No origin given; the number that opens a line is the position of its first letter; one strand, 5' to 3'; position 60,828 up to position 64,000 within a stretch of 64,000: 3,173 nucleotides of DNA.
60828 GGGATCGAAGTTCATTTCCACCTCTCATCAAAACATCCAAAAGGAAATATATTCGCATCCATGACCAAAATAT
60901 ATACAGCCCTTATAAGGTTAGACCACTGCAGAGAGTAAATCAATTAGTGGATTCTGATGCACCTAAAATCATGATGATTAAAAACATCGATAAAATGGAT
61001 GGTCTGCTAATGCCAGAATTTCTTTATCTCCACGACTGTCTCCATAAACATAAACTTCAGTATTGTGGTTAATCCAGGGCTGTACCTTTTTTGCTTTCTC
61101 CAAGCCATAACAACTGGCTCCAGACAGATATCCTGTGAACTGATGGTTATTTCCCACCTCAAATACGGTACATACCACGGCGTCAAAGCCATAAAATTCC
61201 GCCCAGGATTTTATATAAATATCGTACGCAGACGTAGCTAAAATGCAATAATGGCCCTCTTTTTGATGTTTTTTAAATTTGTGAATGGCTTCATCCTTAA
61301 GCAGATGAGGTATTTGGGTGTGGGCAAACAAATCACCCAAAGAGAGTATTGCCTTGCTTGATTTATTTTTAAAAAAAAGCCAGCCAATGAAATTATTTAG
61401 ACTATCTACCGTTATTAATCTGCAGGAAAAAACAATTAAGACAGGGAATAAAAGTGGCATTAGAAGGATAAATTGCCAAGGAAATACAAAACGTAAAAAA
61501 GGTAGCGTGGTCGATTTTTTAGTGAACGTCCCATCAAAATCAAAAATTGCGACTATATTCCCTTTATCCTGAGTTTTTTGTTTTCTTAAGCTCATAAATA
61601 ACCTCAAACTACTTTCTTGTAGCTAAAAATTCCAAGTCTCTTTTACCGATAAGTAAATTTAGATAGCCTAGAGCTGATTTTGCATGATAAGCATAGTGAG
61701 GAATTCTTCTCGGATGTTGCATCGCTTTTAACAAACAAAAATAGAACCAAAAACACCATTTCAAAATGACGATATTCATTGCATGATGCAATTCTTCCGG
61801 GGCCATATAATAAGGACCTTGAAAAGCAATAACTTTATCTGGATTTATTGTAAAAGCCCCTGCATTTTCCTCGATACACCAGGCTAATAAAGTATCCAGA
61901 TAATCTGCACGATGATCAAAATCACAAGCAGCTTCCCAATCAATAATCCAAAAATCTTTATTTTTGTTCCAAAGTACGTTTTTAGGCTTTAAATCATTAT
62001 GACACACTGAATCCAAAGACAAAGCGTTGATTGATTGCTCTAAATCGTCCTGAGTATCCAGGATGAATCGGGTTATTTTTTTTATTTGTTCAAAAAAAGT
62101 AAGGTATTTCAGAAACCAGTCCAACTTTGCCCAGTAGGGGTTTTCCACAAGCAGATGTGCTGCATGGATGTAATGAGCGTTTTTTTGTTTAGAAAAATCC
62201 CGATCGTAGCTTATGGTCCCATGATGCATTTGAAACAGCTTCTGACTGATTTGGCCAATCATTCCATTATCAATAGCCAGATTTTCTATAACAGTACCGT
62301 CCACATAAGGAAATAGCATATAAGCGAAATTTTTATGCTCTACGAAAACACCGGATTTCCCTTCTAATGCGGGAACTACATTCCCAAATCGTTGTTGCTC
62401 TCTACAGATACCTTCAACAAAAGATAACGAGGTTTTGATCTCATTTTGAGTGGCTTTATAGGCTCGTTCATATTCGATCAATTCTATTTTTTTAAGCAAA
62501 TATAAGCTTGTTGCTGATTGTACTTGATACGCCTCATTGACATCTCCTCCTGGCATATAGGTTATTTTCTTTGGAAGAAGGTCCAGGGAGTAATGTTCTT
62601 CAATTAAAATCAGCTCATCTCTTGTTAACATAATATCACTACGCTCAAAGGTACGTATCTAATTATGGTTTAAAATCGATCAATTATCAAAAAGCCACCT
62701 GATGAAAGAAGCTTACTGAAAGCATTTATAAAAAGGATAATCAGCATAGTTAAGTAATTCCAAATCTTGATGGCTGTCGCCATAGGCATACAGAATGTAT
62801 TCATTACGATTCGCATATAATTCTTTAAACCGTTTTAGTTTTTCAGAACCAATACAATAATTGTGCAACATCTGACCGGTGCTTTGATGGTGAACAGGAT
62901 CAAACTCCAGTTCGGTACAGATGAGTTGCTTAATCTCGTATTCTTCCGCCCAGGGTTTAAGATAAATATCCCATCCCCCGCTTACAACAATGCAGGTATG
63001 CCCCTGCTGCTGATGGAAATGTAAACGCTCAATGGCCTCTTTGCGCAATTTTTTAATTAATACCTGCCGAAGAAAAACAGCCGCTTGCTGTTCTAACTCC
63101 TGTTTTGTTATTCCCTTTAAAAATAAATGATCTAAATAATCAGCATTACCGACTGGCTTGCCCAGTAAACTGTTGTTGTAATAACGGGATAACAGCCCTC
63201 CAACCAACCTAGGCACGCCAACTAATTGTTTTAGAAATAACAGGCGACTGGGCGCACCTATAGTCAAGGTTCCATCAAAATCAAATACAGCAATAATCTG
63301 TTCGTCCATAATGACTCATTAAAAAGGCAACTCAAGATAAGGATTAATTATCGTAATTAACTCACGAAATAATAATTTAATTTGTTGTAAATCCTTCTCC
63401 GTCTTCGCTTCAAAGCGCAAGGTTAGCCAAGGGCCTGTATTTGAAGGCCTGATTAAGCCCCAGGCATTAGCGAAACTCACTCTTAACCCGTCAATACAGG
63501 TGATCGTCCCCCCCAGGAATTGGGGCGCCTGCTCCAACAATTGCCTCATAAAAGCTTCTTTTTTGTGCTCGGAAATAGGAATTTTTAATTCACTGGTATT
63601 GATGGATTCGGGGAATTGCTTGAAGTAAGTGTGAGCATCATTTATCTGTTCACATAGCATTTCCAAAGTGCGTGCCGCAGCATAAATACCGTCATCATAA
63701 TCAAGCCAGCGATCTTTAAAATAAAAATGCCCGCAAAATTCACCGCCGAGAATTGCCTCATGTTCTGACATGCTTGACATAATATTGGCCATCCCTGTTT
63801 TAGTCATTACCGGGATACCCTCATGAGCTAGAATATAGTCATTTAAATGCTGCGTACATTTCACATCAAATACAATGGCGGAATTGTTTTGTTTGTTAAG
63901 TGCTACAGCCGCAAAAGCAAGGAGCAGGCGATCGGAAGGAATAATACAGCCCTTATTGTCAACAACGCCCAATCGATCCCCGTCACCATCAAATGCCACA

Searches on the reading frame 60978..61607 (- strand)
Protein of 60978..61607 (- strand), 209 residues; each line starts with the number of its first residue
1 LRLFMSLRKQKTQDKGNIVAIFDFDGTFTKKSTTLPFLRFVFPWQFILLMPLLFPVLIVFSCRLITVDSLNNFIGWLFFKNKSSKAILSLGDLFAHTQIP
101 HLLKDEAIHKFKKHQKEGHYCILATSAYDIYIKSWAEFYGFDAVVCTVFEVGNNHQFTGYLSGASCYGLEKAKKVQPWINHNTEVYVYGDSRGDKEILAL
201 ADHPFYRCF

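Call 7: search_protein_families(library=pfam, proteins=[window:60978-61607:-], max_evalue=0.001)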
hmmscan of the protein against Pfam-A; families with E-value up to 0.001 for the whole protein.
window:60978-61607:- (209 aa): 1 family
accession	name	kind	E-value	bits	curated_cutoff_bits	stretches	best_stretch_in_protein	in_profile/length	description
PF12710.13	HAD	-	1.1e-26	94.9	27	1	20-197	1-187/189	haloacid dehalogenase-like hydrolase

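Call 21: search_protein_families(library=ncbifam, proteins=[window:60978-61607:-], max_evalue=0.00001)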
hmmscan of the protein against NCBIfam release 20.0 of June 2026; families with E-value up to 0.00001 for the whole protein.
window:60978-61607:- (209 aa): 4 families
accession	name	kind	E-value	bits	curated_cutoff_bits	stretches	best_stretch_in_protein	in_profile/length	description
TIGR01490.1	HAD-SF-IB-hyp1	subfamily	4.9e-33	115.1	98.3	1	20-207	2-196/202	HAD-IB family hydrolase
TIGR01488.1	HAD-SF-IB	subfamily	1.4e-21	77.3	45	1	19-200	1-176/177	HAD-IB family phosphatase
NF052360.1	HolPasePseu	equivalog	3.9e-12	46.3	280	1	81-204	67-194/218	histidinol-phosphatase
NF052359.1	HolPaseNeis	equivalog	5e-07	29.6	400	1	97-204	83-197/221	histidinol-phosphatase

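Call 33: search_solved_structures(query=window:60978-61607:-, max_evalue=0.01)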
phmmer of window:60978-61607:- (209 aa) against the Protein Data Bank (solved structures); distinct sequences matched with E-value up to 0.01: 0.

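Call 78: search_solved_structures(query=A4, max_evalue=1)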
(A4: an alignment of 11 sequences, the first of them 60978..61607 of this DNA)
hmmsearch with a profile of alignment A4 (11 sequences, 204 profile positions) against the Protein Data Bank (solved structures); distinct sequences matched with E-value up to 1: 10.
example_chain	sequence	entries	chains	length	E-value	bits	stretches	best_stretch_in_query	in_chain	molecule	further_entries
3fvv_A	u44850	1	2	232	5.9e-07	32.5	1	79-198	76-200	uncharacterized protein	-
1f5s_A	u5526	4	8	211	0.00064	22.6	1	98-195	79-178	PHOSPHOSERINE PHOSPHATASE (PSP) | Phosphoserine Phosphatase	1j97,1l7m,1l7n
1l7o_A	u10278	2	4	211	0.0041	19.9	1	98-195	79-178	PHOSPHOSERINE PHOSPHATASE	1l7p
3m1y_A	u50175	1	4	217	0.0052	19.6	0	98-196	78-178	Phosphoserine phosphatase (SerB)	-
2hf2_A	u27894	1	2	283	0.055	16.3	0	167-199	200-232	Sugar phosphatase supH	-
1rlm_A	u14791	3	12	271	0.076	15.8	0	167-199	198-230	Phosphatase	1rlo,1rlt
2pq0_A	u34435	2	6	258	0.14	14.9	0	162-194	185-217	Hypothetical conserved protein GK1056 | Hypothetical conserved protein, GK1056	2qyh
5is2_A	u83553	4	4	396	0.56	13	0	100-195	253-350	Phosphoserine phosphatase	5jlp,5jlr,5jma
3p96_A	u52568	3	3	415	0.62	12.8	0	100-195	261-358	Phosphoserine phosphatase SerB | Phosphoserine phosphatase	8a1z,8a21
5t41_A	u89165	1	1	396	0.93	12.3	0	100-195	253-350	Phosphoserine phosphatase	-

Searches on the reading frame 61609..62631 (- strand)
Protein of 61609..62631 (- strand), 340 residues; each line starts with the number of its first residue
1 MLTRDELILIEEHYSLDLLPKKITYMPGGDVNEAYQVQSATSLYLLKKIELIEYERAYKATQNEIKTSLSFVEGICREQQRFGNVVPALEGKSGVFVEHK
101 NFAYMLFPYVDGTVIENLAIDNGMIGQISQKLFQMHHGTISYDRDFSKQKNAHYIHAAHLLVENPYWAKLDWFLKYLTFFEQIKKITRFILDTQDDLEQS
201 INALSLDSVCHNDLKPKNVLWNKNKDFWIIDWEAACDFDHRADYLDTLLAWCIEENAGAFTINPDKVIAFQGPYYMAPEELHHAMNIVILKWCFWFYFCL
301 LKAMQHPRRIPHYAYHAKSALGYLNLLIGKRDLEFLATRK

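Call 7: search_protein_families(library=pfam, proteins=[window:61609-62631:-], max_evalue=0.001)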
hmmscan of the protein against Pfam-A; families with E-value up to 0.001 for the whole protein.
window:61609-62631:- (340 aa): 3 families
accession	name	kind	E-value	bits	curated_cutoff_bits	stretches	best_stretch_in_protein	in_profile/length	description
PF01636.29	APH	-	3.3e-08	34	23.2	1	100-257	68-219/239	Phosphotransferase enzyme family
PF00069.31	Pkinase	-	5.4e-06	26.4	31.7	1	199-281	109-169/263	Protein kinase domain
PF01633.27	Choline_kinase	-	1.8e-05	24.7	29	1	177-238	142-194/300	Choline/ethanolamine kinase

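Call 21: search_protein_families(library=ncbifam, proteins=[window:61609-62631:-], max_evalue=0.00001)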
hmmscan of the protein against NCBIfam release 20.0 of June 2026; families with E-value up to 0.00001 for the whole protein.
window:61609-62631:- (340 aa): 2 families
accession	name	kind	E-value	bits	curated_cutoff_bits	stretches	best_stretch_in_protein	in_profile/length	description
TIGR02906.1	spore_CotS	subfamily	1.7e-06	27.2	172.7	0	35-261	13-239/314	CotS family spore coat protein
NF038151.1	lanthi_synth_III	equivalog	9.8e-06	24.2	575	0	183-241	331-389/833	class III lanthionine synthetase LanKC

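Call 34: search_solved_structures(query=window:61609-62631:-, max_evalue=0.1)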
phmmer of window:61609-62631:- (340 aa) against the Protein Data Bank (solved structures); distinct sequences matched with E-value up to 0.1: 4.
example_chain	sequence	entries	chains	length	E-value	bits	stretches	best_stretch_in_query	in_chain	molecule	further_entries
3i0o_A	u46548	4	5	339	0.0009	21.6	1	9-234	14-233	Spectinomycin phosphotransferase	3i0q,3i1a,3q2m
2y7j_A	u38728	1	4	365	0.0051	19.1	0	185-239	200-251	PHOSPHORYLASE B KINASE GAMMA CATALYTIC CHAIN, TESTIS/LIVER ISOFORM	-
3hko_A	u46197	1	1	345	0.058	15.6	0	194-229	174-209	Calcium/calmodulin-dependent protein kinase with a kinase domain and 2 calmodulin-like EF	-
9av6_A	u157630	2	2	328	0.095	14.9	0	207-239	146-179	non-specific serine/threonine protein kinase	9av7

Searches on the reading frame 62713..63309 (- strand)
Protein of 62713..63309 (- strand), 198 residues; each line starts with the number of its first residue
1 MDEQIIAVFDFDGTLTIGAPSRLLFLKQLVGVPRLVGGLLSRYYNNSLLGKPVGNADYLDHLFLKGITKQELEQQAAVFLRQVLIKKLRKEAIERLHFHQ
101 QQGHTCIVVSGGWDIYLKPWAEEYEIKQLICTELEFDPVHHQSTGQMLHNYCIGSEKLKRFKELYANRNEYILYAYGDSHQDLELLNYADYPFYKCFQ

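Call 7: search_protein_families(library=pfam, proteins=[window:62713-63309:-], max_evalue=0.001)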
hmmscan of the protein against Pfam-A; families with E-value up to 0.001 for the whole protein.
window:62713-63309:- (198 aa): 2 families
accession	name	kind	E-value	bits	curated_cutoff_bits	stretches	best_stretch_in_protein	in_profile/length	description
PF12710.13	HAD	-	4.3e-31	109.2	27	1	7-186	1-188/189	haloacid dehalogenase-like hydrolase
PF00702.32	Hydrolase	-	0.00027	21.8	26.4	1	7-130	4-141/191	haloacid dehalogenase-like hydrolase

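Call 21: search_protein_families(library=ncbifam, proteins=[window:62713-63309:-], max_evalue=0.00001)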
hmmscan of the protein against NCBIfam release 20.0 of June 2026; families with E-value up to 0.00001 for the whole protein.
window:62713-63309:- (198 aa): 5 families
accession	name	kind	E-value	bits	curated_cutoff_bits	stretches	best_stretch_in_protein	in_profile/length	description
TIGR01490.1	HAD-SF-IB-hyp1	subfamily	6e-31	108.2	98.3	1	6-194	1-195/202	HAD-IB family hydrolase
TIGR01488.1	HAD-SF-IB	subfamily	3.2e-24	85.9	45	1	7-187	2-175/177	HAD-IB family phosphatase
NF052360.1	HolPasePseu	equivalog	1.2e-14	54.5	280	1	63-192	64-194/218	histidinol-phosphatase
NF052359.1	HolPaseNeis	equivalog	2.6e-10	40.4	400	1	64-192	65-197/221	histidinol-phosphatase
TIGR01489.1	DKMTPPase-SF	subfamily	1.7e-08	34.8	81.55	1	81-193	66-185/188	MtnX-like HAD-IB family phosphatase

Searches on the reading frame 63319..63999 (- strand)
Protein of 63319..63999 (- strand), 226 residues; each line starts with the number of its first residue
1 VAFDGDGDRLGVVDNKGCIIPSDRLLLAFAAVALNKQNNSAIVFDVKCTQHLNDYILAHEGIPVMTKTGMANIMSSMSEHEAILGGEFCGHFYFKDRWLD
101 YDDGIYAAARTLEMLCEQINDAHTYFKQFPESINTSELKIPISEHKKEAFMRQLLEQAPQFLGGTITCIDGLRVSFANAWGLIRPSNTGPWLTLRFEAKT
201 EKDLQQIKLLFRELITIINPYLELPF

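Call 7: search_protein_families(library=pfam, proteins=[window:63319-63999:-], max_evalue=0.001)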
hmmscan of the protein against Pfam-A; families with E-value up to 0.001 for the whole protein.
window:63319-63999:- (226 aa): 2 families
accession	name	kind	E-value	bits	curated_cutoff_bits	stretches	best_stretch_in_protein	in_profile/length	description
PF02880.22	PGM_PMM_III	-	1.1e-19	71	20.7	1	22-129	2-111/115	Phosphoglucomutase/phosphomannomutase, alpha/beta/alpha domain III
PF00408.26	PGM_PMM_IV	-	2.9e-09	37.3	23.1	1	140-210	4-64/68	Phosphoglucomutase/phosphomannomutase, C-terminal domain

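Call 21: search_protein_families(library=ncbifam, proteins=[window:63319-63999:-], max_evalue=0.00001)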
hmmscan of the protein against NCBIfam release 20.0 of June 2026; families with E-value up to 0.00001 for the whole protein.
window:63319-63999:- (226 aa): 5 families
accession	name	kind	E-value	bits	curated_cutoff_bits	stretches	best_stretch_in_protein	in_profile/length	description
NF046027.1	PhglucPhmanMutPgmG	equivalog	2.6e-47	161.5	600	1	1-208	237-443/460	phosphoglucomutase/phosphomannomutase PgmG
TIGR03990.1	Arch_GlmM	equivalog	9.5e-42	143.4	439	1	2-209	236-438/444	phosphoglucosamine mutase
NF007088.0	PRK09542.1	equivalog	1.6e-30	106.5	618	1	1-208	242-446/456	phosphomannomutase/phosphoglucomutase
NF011943.0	PRK15414.1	subfamily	8.3e-20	71.2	801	1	1-218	242-454/456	phosphomannomutase CpsG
TIGR01455.1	glmM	equivalog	7.8e-16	57.8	447.55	1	1-207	235-432/442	phosphoglucosamine mutase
